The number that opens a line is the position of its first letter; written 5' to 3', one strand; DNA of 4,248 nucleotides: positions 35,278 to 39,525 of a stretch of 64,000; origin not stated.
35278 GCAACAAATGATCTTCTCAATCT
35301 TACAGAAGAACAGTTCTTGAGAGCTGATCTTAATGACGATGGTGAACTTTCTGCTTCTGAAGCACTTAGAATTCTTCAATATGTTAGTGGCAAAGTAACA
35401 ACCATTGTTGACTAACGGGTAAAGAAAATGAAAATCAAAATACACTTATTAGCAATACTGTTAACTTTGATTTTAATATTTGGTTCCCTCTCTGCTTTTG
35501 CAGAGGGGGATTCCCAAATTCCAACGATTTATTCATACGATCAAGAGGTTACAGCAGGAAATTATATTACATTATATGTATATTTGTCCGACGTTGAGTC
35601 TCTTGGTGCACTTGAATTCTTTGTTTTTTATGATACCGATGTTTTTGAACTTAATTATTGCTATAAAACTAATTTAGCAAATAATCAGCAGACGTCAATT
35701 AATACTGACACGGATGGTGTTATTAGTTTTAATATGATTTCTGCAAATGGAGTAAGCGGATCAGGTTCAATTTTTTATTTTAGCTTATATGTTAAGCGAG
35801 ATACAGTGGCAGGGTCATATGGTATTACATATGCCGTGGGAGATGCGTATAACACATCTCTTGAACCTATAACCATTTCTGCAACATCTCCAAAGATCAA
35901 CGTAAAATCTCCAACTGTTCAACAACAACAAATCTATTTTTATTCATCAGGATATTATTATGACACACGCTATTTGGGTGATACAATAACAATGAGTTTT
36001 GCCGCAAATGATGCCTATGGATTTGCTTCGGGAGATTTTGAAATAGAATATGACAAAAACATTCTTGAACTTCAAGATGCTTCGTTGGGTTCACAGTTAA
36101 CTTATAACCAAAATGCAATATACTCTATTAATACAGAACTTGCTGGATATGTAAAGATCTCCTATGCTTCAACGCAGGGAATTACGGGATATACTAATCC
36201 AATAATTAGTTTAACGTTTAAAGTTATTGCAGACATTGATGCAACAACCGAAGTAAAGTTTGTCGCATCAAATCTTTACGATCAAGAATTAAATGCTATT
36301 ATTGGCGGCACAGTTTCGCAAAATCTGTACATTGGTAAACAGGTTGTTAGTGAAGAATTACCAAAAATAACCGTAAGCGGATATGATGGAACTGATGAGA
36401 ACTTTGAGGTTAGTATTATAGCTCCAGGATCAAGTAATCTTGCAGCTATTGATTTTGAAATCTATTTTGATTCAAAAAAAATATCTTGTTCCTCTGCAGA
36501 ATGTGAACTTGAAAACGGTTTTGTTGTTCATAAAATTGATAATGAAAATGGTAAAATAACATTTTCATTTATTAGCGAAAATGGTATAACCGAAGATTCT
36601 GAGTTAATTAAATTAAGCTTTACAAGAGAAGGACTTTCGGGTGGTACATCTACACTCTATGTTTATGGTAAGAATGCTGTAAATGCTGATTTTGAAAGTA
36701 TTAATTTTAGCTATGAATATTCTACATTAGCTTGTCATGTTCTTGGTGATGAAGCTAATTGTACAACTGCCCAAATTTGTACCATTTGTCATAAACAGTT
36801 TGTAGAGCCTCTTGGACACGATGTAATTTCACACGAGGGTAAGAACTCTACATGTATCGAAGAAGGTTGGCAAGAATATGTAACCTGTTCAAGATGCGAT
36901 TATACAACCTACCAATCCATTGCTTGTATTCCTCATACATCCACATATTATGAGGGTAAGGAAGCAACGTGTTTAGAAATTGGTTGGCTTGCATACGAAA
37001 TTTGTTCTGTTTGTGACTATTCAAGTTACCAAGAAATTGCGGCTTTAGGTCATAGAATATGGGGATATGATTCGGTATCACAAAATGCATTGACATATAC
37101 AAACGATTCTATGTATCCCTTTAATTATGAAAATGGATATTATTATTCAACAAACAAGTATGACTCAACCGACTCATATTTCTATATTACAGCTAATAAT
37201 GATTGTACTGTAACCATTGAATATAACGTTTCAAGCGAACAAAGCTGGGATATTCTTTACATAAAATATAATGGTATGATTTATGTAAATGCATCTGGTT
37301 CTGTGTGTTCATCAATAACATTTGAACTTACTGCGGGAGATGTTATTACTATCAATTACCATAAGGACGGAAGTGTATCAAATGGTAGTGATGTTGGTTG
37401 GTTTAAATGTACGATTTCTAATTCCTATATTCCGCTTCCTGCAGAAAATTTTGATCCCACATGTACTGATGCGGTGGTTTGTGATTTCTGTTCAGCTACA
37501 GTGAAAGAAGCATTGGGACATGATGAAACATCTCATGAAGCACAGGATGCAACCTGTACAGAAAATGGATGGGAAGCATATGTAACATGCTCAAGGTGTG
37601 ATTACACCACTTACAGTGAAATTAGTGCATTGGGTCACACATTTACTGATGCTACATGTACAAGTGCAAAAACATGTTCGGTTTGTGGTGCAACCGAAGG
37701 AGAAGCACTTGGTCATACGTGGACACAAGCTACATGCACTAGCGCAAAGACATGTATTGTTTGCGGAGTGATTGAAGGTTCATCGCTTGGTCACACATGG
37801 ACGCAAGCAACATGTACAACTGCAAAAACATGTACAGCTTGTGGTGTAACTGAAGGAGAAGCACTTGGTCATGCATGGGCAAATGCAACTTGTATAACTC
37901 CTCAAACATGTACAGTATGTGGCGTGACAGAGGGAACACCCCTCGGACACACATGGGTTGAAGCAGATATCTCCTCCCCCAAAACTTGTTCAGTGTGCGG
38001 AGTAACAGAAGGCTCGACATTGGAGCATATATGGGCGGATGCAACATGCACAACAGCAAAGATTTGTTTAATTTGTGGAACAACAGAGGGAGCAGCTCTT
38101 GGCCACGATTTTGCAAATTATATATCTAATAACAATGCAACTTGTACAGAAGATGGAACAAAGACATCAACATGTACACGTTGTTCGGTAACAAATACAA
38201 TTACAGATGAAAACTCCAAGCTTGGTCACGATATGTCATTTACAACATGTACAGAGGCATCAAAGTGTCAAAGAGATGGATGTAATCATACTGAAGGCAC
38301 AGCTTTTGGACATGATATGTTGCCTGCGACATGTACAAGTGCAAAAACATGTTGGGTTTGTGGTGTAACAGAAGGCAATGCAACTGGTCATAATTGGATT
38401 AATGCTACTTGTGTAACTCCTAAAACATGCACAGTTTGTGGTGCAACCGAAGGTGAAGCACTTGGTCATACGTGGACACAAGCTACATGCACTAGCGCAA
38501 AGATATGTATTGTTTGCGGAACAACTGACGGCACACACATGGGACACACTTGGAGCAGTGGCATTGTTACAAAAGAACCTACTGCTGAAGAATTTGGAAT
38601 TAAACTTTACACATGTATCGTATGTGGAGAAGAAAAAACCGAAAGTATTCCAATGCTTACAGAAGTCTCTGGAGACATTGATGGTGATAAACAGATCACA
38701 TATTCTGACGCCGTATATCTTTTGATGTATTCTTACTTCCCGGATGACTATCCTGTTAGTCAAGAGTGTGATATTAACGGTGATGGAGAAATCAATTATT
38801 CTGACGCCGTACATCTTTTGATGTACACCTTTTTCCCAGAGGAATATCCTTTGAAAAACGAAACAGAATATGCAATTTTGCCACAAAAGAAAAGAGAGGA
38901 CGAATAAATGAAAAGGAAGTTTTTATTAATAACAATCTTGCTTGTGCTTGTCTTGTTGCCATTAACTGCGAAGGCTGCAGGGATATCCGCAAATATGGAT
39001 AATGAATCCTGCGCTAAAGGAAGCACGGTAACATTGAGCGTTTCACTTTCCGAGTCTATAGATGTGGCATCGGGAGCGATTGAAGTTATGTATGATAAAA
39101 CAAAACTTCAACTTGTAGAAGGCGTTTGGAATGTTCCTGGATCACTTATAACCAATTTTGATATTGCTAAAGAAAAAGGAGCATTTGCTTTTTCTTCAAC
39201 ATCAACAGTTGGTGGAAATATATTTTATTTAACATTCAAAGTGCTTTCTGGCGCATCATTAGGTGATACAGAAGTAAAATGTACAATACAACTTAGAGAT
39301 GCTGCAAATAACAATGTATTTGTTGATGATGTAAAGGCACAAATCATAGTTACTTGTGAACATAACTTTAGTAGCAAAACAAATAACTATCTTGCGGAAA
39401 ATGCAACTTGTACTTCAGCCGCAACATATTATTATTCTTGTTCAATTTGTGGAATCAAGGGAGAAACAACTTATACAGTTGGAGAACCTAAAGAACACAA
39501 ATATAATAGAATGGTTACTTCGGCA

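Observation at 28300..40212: Cellulosome-style cohesin/dockerin operon whose cargo is a giant S8 protease and whose anchor is a TM helix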

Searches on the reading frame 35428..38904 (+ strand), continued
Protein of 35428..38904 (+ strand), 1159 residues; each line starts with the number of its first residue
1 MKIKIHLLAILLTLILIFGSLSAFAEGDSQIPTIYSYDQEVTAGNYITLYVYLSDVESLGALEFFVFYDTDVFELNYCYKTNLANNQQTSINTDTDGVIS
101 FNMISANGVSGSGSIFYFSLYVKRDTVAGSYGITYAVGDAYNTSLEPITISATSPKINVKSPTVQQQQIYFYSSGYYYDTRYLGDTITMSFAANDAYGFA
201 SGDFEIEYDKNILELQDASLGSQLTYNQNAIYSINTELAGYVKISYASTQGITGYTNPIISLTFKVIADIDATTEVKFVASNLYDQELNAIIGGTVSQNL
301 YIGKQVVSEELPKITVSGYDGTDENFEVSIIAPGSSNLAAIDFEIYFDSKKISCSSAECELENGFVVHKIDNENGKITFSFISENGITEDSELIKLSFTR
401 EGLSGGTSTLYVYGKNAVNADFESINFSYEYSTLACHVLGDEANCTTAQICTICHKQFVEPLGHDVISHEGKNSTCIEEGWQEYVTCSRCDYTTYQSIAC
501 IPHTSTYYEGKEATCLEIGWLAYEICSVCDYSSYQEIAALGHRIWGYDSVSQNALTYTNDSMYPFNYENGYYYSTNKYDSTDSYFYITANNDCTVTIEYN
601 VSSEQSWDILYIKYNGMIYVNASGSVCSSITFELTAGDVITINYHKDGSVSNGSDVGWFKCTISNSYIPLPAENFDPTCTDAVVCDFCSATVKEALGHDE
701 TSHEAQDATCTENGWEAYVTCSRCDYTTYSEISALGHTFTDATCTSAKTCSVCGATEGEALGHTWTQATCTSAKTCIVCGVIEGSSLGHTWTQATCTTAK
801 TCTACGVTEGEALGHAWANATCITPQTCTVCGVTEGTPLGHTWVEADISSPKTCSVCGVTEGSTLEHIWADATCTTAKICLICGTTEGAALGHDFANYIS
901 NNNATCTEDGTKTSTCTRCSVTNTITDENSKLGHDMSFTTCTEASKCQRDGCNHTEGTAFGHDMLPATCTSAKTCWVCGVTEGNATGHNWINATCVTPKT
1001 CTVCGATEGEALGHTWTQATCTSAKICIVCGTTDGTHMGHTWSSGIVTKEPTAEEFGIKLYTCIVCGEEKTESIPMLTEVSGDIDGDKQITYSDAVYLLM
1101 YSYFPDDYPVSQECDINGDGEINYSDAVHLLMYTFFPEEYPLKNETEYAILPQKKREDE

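Call 114: find_encoding_contigs(protein=P0029, flank=9000, max_places=1)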
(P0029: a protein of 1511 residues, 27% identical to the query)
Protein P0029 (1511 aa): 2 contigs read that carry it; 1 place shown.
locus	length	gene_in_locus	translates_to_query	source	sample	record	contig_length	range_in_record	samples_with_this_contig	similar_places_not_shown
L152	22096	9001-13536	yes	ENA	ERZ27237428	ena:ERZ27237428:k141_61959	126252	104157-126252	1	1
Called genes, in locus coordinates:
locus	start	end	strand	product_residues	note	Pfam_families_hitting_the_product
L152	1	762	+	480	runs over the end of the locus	PF00919:UPF0004, PF04055:Radical_SAM, PF01938:TRAM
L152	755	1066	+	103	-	PF06133:Com_YlbF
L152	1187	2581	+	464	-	PF01523:PmbA_TldD_1st, PF19290:PmbA_TldD_2nd, PF19289:PmbA_TldD_3rd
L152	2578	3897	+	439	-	PF19290:PmbA_TldD_2nd, PF19289:PmbA_TldD_3rd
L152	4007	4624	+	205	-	PF14196:ATC_hydrolase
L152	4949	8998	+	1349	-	PF00082:Peptidase_S8, PF00404:Dockerin_1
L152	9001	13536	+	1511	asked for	PF00963:Cohesin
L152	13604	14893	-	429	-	PF04326:SLFN_AlbA_2, PF13749:HATPase_c_4, PF01047:MarR (faint), PF08279:HTH_11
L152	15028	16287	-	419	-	-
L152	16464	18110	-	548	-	PF00485:PRK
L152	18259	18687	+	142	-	PF01220:DHquinase_II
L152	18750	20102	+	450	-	PF01554:MatE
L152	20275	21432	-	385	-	PF13304:AAA_21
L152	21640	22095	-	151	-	?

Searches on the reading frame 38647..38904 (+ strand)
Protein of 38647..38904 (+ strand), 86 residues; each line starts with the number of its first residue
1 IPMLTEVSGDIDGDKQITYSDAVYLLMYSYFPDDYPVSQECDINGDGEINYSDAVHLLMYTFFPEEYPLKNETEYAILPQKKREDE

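Call 58: search_solved_structures(query=window:38647-38904:+, max_evalue=1, show_alignments=2)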
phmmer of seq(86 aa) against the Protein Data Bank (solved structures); distinct sequences matched with E-value up to 1: 201 (the best 60 are shown).
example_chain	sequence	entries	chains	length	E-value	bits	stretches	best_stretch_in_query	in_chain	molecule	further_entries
2y3n_B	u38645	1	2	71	0.00018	25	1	4-60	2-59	CELLULOSOMAL FAMILY-48 PROCESSIVE GLYCOSIDE HYDROLASE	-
3pm8_A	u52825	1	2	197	0.0019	21.7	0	37-55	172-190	Calcium-dependent protein kinase 2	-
3khe_A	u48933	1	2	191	0.002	21.7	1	10-58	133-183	Calmodulin-like domain protein kinase isoform 3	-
3ox6_A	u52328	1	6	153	0.0026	21.3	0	36-58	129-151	Calcium-binding protein 1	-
3ox5_A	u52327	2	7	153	0.0026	21.2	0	37-58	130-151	Calcium-binding protein 1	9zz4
2lan_A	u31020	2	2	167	0.003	21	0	37-58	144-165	Calcium-binding protein 1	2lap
2yik_A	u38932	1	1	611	0.0032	21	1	7-63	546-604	ENDOGLUCANASE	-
1daq_A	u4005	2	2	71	0.0069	19.9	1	3-62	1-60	ENDOGLUCANASE SS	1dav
4mvf_A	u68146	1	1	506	0.0092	19.5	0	38-55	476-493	Calcium-dependent protein kinase 2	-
2mte_A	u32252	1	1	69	0.013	19.1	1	5-61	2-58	Cellulose 1,4-beta-cellobiosidase (reducing end) CelS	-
7st4_A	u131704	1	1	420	0.013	19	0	38-58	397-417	jGCaMP8.410.80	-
6tv7_A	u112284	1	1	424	0.014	18.9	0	38-58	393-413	rsGCaMP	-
7aug_A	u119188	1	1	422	0.014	18.9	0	38-58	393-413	rsGCamP1.3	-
2jnx_A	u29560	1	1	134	0.015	18.8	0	39-73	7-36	Calcium binding protein 2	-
1qs7_A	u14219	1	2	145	0.015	18.8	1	38-59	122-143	CALMODULIN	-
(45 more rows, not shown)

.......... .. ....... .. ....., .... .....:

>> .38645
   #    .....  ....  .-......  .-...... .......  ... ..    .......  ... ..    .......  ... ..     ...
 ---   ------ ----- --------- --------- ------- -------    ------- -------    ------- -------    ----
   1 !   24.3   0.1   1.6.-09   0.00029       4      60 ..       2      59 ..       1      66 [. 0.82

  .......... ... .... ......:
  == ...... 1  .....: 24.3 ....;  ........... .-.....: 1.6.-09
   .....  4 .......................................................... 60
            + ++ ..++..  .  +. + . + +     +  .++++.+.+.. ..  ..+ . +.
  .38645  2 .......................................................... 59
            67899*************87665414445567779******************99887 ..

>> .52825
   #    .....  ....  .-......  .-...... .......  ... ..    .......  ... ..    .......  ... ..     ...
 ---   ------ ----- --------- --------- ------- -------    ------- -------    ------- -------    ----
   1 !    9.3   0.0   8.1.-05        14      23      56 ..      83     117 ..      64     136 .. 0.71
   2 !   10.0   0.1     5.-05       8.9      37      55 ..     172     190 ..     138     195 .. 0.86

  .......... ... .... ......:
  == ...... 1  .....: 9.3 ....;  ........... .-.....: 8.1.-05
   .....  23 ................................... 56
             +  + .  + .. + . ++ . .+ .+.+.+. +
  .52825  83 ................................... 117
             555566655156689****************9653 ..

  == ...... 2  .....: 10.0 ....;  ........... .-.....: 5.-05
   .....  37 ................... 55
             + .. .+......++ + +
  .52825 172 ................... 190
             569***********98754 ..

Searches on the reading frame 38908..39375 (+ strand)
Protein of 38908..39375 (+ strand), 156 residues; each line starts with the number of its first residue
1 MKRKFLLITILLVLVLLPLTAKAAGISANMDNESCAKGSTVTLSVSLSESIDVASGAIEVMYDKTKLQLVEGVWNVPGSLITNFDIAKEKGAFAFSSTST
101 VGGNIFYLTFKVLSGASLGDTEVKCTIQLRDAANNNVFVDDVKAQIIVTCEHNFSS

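Call 49: search_solved_structures(query=window:38908-39375:+, max_evalue=1)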
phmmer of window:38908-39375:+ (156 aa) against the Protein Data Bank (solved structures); distinct sequences matched with E-value up to 1: 2.
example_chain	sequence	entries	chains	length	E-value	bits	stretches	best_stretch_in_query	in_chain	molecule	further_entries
3l8m_A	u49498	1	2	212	0.23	14.5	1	12-58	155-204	probable thiamine pyrophosphokinase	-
8rey_M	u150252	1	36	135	0.48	13.5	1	20-63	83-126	Flagellin-like protein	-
